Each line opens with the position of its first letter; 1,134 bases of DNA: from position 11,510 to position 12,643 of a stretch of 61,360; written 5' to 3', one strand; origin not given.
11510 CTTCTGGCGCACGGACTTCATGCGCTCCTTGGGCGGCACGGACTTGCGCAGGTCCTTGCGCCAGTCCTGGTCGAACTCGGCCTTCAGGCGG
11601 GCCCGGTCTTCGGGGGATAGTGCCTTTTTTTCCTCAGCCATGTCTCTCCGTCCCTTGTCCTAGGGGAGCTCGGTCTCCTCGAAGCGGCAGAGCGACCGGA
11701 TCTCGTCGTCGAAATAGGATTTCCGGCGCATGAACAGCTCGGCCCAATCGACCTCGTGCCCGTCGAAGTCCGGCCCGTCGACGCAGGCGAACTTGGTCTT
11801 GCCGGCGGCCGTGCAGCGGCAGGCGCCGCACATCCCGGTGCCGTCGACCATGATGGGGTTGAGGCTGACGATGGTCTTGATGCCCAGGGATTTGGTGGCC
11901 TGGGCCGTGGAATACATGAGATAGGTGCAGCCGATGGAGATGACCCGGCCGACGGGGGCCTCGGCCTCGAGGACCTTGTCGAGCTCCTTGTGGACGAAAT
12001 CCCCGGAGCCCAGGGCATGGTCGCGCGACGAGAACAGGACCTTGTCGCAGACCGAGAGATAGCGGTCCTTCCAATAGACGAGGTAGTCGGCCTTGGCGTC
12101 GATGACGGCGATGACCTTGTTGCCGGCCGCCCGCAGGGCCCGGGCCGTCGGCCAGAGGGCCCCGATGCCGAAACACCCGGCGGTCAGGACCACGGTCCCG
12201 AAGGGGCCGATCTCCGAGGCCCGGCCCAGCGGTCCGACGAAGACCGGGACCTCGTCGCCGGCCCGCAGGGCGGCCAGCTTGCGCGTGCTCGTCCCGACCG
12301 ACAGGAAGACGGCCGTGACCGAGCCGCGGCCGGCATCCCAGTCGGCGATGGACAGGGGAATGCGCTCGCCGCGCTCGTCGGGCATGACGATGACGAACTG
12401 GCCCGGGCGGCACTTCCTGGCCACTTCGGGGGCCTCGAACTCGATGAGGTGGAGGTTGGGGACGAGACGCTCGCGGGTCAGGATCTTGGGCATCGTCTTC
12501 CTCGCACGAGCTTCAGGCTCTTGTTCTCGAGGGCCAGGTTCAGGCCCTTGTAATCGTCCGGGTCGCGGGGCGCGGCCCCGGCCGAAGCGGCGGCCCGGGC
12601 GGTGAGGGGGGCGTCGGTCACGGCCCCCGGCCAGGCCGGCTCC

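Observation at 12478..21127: HydABC/Hnd-type bifurcating module in which a non-catalytic NuoG-like protein replaces the catalytic HydA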

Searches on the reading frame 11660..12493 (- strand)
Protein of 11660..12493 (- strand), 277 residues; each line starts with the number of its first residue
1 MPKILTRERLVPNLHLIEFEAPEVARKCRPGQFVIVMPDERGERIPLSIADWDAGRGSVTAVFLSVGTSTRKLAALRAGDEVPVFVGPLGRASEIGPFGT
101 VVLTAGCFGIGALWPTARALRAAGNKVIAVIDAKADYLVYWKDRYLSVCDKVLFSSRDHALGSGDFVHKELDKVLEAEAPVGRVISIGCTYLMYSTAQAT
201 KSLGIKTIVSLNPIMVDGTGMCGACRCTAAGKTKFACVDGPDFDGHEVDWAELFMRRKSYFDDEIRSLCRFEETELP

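Call 6: search_protein_families(library=ncbifam, proteins=[window:11660-12493:-], max_evalue=0.001)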
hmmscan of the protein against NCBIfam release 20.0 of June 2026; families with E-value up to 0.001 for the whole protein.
window:11660-12493:- (277 aa): 12 families
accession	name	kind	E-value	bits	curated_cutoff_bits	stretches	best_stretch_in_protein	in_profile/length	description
NF004862.0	PRK06222.1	subfamily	2e-97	326.1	220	1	1-274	1-274/281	sulfide/dihydroorotate dehydrogenase-like FAD/NAD-binding protein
NF009414.0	PRK12778.1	equivalog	2.8e-87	293.7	1103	1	1-273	1-273/752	bifunctional dihydroorotate dehydrogenase B NAD binding subunit/NADPH-dependent glutamate synthase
NF009413.0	PRK12775.1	equivalog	8.9e-70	235.6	1895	1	1-266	1-266/1006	putative trifunctional 2-polyprenylphenol hydroxylase/glutamate synthase subunit beta/ferritin domain-containing protein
NF009415.0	PRK12779.1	equivalog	5.4e-53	180.1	1519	1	3-267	652-937/944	putative bifunctional glutamate synthase subunit beta/2-polyprenylphenol hydroxylase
NF000796.0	PRK00054.1-1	equivalog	2.5e-24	85.9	224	1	27-253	28-240/254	dihydroorotate dehydrogenase electron transfer subunit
NF000798.0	PRK00054.1-3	equivalog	1.8e-20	73.6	219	1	24-248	27-242/244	dihydroorotate dehydrogenase electron transfer subunit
NF000799.0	PRK00054.1-4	equivalog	3.7e-19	68.8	314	1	18-248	23-256/258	dihydroorotate dehydrogenase electron transfer subunit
NF000797.0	PRK00054.1-2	equivalog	5.3e-12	45.6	270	1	4-245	19-262/267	dihydroorotate dehydrogenase electron transfer subunit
NF004470.0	PRK05802.1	equivalog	2.7e-11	43.1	313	1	3-232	69-308/330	sulfide/dihydroorotate dehydrogenase-like FAD/NAD-binding protein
NF006220.0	PRK08345.1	subfamily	1.4e-09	37.6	395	1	13-111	26-126/294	cytochrome-c3 hydrogenase subunit gamma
NF040835.1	sulfhyd_HydG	equivalog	5.8e-08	32.3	650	1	13-104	33-124/292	NADPH-dependent hydrogenase/sulfhydrogenase 1 subunit gamma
NF040830.1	sulfhyd_ShyC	equivalog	1.6e-06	27.5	600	0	15-113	24-123/288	NAD(P)-dependent hydrogenase/sulfhydrogenase 2 subunit gamma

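Call 67: search_solved_structures(query=window:11660-12493:-, max_evalue=1e-15, show_alignments=1)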
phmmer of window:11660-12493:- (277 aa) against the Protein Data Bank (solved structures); distinct sequences matched with E-value up to 1e-15: 3.
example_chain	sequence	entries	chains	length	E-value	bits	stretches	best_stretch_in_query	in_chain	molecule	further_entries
5jca_S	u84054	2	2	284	1.5e-78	267.2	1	2-272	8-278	NADH-dependent Ferredoxin:NADP Oxidoreductase (NfnI) subunit beta | NADH-dependent Ferredoxin:NADP Oxidoreductase subunit beta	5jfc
4ylf_A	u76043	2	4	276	1.3e-57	198.4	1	14-271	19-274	Dihydroorotate dehydrogenase B (NAD(+)), electron transfer subunit homolog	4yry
5vj7_B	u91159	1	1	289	5.5e-41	143.9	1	3-264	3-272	Ferredoxin-NADP(+) reductase subunit alpha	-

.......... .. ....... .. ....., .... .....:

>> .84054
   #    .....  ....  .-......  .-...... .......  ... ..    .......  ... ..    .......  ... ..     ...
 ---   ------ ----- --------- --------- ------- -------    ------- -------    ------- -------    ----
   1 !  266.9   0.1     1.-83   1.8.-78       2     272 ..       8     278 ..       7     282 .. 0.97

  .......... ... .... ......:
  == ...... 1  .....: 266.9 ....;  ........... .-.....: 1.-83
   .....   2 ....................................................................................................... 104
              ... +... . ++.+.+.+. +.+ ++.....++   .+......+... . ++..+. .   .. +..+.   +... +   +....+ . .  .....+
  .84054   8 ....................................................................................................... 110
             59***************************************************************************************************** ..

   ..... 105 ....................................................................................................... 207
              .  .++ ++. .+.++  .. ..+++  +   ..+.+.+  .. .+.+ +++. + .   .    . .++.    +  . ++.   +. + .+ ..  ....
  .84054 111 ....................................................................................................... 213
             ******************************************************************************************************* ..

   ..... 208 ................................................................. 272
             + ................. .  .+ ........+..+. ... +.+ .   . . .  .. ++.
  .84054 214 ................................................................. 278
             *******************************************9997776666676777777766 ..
